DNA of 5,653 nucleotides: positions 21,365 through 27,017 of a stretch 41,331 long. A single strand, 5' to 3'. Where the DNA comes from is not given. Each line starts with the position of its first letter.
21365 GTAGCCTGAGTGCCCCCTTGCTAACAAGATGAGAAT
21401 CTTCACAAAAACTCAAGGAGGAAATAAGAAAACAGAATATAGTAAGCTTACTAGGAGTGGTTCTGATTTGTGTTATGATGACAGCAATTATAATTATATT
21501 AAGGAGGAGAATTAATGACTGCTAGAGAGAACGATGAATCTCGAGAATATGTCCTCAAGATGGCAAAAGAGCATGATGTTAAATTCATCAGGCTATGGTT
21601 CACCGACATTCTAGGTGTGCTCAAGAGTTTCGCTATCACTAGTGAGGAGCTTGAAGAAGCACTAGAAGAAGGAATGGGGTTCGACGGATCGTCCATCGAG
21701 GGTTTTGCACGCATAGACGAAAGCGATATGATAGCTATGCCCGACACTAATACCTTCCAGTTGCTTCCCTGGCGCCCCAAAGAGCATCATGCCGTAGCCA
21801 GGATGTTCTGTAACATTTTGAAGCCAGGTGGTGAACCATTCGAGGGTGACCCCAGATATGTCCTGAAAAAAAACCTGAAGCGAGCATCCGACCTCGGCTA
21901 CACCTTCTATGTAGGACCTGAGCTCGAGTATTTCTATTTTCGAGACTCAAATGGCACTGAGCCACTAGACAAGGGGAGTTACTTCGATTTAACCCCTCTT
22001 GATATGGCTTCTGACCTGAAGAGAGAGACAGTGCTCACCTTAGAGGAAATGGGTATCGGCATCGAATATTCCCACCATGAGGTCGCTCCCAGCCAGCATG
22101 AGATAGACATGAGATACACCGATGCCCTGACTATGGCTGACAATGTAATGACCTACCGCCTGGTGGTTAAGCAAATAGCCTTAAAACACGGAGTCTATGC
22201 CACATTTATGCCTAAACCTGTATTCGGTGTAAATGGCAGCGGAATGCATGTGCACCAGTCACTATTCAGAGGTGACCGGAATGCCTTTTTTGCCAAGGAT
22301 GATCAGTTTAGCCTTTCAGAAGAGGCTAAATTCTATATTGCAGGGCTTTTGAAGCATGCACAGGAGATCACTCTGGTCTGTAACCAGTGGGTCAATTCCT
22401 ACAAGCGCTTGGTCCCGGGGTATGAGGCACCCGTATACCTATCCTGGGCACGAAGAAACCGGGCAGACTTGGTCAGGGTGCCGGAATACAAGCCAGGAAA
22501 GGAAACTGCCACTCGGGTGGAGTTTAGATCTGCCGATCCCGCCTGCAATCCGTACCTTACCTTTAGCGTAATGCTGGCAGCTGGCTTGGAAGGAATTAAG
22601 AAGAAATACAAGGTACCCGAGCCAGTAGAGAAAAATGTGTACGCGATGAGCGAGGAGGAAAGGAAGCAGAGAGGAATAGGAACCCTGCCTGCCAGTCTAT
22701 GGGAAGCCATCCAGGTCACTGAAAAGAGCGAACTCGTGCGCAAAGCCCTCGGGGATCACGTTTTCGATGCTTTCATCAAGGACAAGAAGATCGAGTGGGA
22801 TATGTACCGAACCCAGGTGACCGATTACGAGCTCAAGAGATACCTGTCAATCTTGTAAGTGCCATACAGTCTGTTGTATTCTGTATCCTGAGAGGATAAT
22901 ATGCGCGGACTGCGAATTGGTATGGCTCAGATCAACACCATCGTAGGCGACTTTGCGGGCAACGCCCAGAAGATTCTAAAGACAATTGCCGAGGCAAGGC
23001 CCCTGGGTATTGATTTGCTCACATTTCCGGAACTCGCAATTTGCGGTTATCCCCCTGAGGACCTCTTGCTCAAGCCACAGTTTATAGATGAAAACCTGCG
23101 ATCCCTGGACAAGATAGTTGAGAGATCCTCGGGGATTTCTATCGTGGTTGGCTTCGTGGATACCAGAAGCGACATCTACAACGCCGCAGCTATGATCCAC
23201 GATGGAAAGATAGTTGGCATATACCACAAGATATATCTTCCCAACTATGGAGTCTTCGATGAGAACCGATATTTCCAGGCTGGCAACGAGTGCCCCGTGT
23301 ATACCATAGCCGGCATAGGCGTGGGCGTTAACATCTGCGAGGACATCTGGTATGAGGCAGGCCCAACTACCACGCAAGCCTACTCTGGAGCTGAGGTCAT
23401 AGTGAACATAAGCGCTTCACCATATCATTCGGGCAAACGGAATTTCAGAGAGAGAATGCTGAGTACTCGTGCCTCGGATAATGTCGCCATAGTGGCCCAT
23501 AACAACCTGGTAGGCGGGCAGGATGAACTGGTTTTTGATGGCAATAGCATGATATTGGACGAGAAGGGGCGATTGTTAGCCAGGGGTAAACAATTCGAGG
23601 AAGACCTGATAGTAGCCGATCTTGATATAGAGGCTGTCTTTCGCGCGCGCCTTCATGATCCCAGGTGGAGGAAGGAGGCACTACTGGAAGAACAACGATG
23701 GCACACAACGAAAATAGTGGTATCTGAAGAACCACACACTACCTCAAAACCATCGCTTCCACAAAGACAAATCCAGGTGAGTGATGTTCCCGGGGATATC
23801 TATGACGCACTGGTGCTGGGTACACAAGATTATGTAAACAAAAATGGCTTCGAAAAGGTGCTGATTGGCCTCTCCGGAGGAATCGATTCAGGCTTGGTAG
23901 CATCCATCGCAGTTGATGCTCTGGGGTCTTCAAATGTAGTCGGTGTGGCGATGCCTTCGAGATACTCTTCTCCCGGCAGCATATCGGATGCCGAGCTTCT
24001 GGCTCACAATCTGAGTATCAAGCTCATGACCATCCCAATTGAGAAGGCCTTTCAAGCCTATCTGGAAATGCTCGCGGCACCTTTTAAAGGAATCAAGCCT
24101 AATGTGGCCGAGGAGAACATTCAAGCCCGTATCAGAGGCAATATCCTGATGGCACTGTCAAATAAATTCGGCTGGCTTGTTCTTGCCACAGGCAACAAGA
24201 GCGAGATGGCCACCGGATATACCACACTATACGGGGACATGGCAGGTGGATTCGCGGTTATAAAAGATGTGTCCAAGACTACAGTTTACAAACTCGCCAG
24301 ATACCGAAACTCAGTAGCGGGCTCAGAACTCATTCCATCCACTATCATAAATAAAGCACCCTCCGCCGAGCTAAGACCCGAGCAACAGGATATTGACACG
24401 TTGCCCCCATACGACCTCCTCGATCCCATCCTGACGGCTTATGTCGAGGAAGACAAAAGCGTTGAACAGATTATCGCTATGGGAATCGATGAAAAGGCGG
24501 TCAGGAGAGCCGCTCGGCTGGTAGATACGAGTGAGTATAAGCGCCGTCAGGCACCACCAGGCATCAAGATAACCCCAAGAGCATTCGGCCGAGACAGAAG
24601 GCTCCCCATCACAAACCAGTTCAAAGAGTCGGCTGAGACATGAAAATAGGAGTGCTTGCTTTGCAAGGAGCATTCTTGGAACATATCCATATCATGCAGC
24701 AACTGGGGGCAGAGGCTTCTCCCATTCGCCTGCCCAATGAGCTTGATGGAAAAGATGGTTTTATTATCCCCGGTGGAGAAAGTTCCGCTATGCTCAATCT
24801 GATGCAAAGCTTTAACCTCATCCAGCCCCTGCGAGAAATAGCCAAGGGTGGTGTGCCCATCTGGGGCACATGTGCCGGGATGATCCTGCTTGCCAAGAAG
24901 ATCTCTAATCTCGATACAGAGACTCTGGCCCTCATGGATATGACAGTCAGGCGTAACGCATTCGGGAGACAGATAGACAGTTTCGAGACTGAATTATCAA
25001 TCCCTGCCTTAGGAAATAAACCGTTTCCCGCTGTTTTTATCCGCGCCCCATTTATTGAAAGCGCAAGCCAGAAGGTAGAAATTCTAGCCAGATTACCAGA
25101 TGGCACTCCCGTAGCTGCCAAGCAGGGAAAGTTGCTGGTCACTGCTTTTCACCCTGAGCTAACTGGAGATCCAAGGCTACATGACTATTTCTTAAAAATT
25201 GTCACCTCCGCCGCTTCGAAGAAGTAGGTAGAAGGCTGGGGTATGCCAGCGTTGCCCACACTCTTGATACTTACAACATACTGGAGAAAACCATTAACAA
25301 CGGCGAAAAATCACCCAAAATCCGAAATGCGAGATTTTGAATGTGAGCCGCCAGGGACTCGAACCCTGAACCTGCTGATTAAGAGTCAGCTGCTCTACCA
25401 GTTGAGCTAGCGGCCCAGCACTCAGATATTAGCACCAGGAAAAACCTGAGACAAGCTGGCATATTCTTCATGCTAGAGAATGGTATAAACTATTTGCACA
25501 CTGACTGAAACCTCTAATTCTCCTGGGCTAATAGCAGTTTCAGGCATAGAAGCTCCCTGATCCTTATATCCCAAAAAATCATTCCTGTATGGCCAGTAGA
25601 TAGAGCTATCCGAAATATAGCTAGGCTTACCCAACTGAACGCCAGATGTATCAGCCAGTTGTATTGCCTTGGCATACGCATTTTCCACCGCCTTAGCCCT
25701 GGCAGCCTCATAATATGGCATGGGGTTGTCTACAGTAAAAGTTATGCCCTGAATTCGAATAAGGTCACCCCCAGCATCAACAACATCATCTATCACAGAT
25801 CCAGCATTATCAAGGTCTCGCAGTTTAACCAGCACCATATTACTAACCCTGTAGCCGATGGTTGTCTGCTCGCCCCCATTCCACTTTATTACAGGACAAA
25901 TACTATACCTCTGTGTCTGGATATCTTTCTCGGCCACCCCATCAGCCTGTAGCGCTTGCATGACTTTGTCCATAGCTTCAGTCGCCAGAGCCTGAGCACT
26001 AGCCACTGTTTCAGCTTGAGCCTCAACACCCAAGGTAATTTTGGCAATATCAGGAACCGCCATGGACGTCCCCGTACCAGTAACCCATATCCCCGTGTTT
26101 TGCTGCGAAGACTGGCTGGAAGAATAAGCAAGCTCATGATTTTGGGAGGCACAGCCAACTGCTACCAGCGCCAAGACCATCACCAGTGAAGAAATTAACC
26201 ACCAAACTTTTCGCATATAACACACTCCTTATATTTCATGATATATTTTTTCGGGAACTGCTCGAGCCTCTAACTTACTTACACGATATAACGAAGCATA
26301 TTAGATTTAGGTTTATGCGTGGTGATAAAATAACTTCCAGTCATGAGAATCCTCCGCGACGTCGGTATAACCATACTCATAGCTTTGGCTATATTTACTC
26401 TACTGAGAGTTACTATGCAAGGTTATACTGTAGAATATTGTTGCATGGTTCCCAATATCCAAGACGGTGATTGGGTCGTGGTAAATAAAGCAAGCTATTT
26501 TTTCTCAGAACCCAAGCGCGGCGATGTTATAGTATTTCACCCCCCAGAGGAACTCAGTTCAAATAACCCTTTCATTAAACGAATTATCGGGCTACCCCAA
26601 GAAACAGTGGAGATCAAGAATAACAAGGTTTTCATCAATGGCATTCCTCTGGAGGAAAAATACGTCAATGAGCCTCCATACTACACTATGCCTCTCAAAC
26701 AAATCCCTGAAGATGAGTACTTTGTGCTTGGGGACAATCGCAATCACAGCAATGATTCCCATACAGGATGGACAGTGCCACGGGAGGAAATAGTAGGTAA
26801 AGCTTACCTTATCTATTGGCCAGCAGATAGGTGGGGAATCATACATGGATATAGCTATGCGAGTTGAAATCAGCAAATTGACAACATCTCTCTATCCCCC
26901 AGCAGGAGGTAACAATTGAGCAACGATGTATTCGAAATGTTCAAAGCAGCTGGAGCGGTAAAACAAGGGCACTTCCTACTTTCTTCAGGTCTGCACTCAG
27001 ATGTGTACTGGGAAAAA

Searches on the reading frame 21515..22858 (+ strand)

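Call 7: search_protein_families(library=pfam, proteins=[window:21515-22858:+], max_evalue=0.00001)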
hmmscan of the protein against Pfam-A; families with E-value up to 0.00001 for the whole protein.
window:21515-22858:+ (447 aa): 2 families
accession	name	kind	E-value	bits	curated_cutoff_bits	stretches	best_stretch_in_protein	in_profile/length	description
PF00120.29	Gln-synt_C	-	2.2e-128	428.6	24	1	111-443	2-344/344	Glutamine synthetase, catalytic domain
PF03951.24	Gln-synt_N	-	2.8e-32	110.6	33.4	1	21-104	1-82/82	Glutamine synthetase, beta-Grasp domain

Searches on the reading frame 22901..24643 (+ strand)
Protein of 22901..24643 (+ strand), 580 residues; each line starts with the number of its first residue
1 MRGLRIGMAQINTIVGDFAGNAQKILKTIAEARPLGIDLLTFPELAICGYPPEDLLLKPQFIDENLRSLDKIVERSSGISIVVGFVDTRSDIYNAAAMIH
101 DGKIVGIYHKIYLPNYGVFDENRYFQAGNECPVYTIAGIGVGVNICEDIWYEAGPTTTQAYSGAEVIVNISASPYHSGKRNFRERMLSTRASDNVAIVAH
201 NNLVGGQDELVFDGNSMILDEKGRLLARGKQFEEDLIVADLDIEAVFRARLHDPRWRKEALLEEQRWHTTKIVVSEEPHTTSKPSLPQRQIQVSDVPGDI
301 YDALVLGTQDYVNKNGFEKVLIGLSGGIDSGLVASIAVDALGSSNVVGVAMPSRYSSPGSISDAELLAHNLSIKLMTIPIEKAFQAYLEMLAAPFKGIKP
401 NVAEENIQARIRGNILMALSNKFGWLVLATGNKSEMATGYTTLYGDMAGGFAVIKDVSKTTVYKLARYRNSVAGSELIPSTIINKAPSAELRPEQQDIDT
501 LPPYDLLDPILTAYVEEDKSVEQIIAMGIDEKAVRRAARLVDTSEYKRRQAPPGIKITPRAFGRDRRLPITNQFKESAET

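Call 7: search_protein_families(library=pfam, proteins=[window:22901-24643:+], max_evalue=0.00001)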
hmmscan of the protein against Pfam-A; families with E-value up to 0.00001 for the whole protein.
window:22901-24643:+ (580 aa): 2 families
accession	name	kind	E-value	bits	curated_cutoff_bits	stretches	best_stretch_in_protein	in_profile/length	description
PF02540.23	NAD_synthase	-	1.1e-74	251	21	1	302-551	3-242/242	NAD synthase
PF00795.27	CN_hydrolase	-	2.9e-35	122.3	23.2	1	5-246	1-251/256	Carbon-nitrogen hydrolase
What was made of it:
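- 18519..25227 (+): Rest of the nitrogen island: OmpR-type regulator, Amt, PII, glutamine synthetase, glutamine-dependent NadE, PdxT. Pfam hits (call 7).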

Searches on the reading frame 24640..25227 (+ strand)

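Call 7: search_protein_families(library=pfam, proteins=[window:24640-25227:+], max_evalue=0.00001)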
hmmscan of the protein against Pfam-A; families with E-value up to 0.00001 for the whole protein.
window:24640-25227:+ (195 aa): 3 families
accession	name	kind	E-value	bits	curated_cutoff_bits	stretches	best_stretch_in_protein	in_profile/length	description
PF01174.25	SNO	-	1.5e-60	204.7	27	1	5-188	1-186/188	SNO glutamine amidotransferase family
PF03575.23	Peptidase_S51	-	1.2e-07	32.1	23.9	1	8-92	58-137/206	Peptidase family S51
PF07685.20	GATase_3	-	8.4e-07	29.2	27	1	33-104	35-116/196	CobB/CobQ-like glutamine amidotransferase domain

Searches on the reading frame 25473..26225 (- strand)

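Call 7: search_protein_families(library=pfam, proteins=[window:25473-26225:-], max_evalue=0.00001)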
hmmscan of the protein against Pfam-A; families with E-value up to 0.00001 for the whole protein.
window:25473-26225:- (250 aa): 1 family
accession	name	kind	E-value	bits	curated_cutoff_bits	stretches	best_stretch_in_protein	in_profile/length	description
PF04402.19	SIMPL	-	1.9e-53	182.3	25.2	1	48-247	3-205/205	Protein of unknown function (DUF541)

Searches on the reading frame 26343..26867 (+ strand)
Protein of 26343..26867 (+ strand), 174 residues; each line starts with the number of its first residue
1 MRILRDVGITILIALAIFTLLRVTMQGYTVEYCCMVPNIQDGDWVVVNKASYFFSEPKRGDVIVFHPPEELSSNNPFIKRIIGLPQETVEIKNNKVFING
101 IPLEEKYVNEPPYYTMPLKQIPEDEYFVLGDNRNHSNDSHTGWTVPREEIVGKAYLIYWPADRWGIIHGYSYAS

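Call 51: search_protein_families(library=pfam, proteins=[window:26343-26867:+], max_evalue=0.00001)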
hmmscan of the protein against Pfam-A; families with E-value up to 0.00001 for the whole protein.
window:26343-26867:+ (174 aa): 1 family
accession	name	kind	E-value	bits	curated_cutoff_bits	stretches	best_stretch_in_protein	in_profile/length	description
PF10502.14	Peptidase_S26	-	4.9e-42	144.2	22.9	1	7-159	4-168/168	Signal peptidase, peptidase S26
